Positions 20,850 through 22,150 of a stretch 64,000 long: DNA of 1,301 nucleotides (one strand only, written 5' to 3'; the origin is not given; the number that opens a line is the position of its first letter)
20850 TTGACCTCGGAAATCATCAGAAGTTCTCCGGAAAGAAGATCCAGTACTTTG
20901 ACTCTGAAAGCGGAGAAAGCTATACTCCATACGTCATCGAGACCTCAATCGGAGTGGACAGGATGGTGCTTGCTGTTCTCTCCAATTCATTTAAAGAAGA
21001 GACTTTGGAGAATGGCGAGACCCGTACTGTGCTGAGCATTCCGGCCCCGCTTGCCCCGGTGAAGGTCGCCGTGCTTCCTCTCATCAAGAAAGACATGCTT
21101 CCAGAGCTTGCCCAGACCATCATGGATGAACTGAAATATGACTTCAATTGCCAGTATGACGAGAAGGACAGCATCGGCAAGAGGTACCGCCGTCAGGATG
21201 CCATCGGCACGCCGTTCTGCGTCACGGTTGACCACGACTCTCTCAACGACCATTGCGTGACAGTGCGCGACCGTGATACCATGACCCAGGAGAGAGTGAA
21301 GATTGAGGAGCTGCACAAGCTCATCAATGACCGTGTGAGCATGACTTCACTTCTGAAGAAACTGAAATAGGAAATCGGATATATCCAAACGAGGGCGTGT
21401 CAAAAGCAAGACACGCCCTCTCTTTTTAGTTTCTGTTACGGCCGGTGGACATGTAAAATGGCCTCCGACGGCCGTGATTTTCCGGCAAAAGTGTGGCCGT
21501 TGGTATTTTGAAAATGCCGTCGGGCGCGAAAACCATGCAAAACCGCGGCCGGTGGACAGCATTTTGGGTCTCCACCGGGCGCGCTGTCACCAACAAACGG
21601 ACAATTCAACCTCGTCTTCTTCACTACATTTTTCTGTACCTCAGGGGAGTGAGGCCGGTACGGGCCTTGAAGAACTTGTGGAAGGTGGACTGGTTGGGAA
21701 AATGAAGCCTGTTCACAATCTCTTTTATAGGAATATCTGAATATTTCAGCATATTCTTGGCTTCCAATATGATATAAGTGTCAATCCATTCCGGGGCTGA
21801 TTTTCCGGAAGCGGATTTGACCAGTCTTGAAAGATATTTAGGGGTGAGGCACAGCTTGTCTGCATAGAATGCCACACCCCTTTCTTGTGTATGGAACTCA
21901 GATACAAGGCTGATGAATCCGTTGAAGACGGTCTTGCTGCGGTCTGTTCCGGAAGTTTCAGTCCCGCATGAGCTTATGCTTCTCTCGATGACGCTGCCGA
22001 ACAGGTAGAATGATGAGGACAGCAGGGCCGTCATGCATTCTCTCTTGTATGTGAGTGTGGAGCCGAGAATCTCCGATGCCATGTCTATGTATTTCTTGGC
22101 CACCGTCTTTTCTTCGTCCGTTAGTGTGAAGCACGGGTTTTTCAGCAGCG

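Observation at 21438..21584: ~148-bp triple-hairpin REP/BIME-like element family (copy 1 of 3 sites)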

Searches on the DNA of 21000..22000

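Call 8: search_rna_families(source=window, start=21000, end=22000, threshold=evalue, max_evalue=10)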
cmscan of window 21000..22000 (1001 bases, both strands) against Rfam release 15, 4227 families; matches with E-value up to 10: 5.
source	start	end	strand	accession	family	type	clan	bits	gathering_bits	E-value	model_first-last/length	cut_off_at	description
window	21350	21425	-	RF01730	Termite-leu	Cis-reg;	-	24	51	0.012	1-78/78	no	Termite-leu RNA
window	21361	21435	+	RF02454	ncr982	Gene; sRNA;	-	21.4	50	2.4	1-79/79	no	Bacillus sRNA ncr982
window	21957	21977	-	RF01304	sR5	Gene; snRNA; snoRNA; CD-box;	-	18.2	40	0.13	33-53/53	no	Small nucleolar RNA sR5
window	21468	21553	+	RF03402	mir-957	Gene; miRNA;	-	14.5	66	7.7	1-77/77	no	mir-957 microRNA precursor family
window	21955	21985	-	RF01323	CRISPR-DR10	Gene; CRISPR;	-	14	39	8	1-37/37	no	CRISPR RNA direct repeat element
